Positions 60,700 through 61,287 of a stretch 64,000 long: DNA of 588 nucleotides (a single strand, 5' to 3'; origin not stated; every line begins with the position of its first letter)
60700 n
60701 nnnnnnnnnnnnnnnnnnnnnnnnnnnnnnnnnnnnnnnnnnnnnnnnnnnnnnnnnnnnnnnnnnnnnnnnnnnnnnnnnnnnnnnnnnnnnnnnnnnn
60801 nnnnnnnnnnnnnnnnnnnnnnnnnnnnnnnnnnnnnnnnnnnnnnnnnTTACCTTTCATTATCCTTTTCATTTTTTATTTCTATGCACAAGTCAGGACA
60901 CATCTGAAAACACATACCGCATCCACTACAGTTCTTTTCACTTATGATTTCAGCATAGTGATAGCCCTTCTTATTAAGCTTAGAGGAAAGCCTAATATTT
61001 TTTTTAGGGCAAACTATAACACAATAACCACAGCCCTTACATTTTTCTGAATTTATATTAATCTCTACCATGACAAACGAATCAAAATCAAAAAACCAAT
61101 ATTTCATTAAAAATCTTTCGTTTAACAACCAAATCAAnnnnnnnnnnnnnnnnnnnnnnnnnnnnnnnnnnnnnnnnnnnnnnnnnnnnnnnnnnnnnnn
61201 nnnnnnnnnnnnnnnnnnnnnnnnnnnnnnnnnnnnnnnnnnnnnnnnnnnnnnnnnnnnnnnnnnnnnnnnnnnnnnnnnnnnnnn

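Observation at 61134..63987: PaaK/CapK-like adenylating enzyme translationally coupled to a large GNAT-fold protein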

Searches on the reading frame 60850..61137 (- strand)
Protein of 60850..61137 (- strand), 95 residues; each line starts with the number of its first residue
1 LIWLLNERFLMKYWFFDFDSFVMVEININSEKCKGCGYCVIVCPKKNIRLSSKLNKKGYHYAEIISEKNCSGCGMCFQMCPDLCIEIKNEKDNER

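Call 3: search_protein_families(library=pfam, proteins=[window:60850-61137:-], max_evalue=0.1)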
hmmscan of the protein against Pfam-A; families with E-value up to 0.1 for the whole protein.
window:60850-61137:- (95 aa): 17 families
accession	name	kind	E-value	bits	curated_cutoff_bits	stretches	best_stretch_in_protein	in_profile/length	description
PF12838.12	Fer4_7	-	1.4e-11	45.1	27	1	32-81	1-49/52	4Fe-4S dicluster domain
PF00037.32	Fer4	-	1.4e-11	44.1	21.1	2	27-48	2-23/24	4Fe-4S binding domain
PF14697.11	Fer4_21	-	4.1e-11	43.3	35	2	28-86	3-58/59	4Fe-4S dicluster domain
PF25160.1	LdpA_Fe-S-bd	-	2.2e-10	40.6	27.6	2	26-52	21-47/49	LdpA Fe-S cluster-binding domain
PF12797.12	Fer4_2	-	3.6e-09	36.4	24.5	2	28-44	5-21/22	4Fe-4S binding domain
PF13187.11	Fer4_9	-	3.9e-09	36.8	27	2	32-83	1-50/52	4Fe-4S dicluster domain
PF13237.11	Fer4_10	-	4e-09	36.7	25.5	2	26-81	2-53/53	4Fe-4S dicluster domain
PF12837.12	Fer4_6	-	2.5e-07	30.8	25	1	26-44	2-20/24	4Fe-4S binding domain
PF17179.9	Fer4_22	-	1.2e-06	29.7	27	2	47-82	58-93/95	4Fe-4S dicluster domain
PF13484.11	Fer4_16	-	1e-05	26.7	30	1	32-81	1-64/66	4Fe-4S double cluster binding domain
PF13534.11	Fer4_17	-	2.5e-05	25.2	22.2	1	32-45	1-14/61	4Fe-4S dicluster domain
PF12798.12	Fer4_3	-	0.00025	22.1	27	1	33-45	1-13/15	4Fe-4S binding domain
PF12800.12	Fer4_4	-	0.0047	17.6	24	1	31-45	2-16/17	4Fe-4S binding domain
PF13183.11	Fer4_8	-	0.0054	17.7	27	0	30-46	51-67/68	4Fe-4S dicluster domain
PF13370.11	Fer4_13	-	0.0082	17.3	24.5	0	28-45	1-18/58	4Fe-4S single cluster domain of Ferredoxin I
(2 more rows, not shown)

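Call 4: search_protein_families(library=ncbifam, proteins=[window:60850-61137:-], max_evalue=0.1)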
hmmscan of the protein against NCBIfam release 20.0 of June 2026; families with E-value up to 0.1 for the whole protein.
window:60850-61137:- (95 aa): 101 families (the best 25 are shown)
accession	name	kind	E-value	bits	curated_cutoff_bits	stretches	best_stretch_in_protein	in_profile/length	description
NF042987.1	OGOR_delta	exception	3.3e-15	56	125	1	23-88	23-88/89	2-oxoglutarate ferredoxin oxidoreductase subunit delta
NF042909.1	FMH_DH_FwdF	exception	1.5e-10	40.7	375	1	24-92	92-162/336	tungsten-dependent formylmethanofuran dehydrogenase subunit FwdF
NF007205.0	PRK09626.1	equivalog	1.9e-10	40.7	93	1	24-92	10-78/105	2-oxoglutarate-acceptor oxidoreductase subunit OorD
NF040864.1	HgcB_ferredoxin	equivalog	2.9e-09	36.7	99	1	24-88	7-64/93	mercury methylation ferredoxin HgcB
TIGR02179.1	PorD_KorD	subfamily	3.4e-09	36.7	60.05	2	26-51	50-75/78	2-oxoacid:acceptor oxidoreductase, delta subunit, pyruvate/2-ketoisovalerate family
TIGR01971.1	NuoI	subfamily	4.3e-09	36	113.05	1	24-92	35-105/121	NADH-quinone oxidoreductase, chain I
NF040770.1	hetero_SS_HdrA2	exception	8.1e-09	34.1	1100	1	26-93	572-631/777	CoB-CoM heterodisulfide reductase HdrA2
NF038196.1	ferrodoxin_EFR1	subfamily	2.8e-08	34.1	75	1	24-93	178-237/242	EFR1 family ferrodoxin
NF043039.1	HgcAB_like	equivalog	3.4e-08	33.5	285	1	23-85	292-349/350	HgcAB-like fusion protein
NF006183.0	PRK08318.1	equivalog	4.8e-08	32.2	335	1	18-92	329-402/422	NAD-dependent dihydropyrimidine dehydrogenase subunit PreA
NF005503.0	PRK07118.1-2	equivalog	5.8e-08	32.3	252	2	26-52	162-188/292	RnfABCDGE type electron transport complex subunit B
TIGR02912.1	sulfite_red_C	equivalog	5.9e-08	32.1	324.1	1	15-91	153-224/314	sulfite reductase subunit C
NF007013.0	PRK09477.1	equivalog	6.1e-08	32.1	234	1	22-92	214-281/286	quinol dehydrogenase ferredoxin subunit NapH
TIGR02936.1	fdxN_nitrog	equivalog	8.5e-08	32.2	80.55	2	60-92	13-45/91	ferredoxin III, nif-specific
NF041836.1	rnfB_Methano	equivalog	1.7e-07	30.9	445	2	27-50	241-264/265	Rnf electron transport complex subunit RnfB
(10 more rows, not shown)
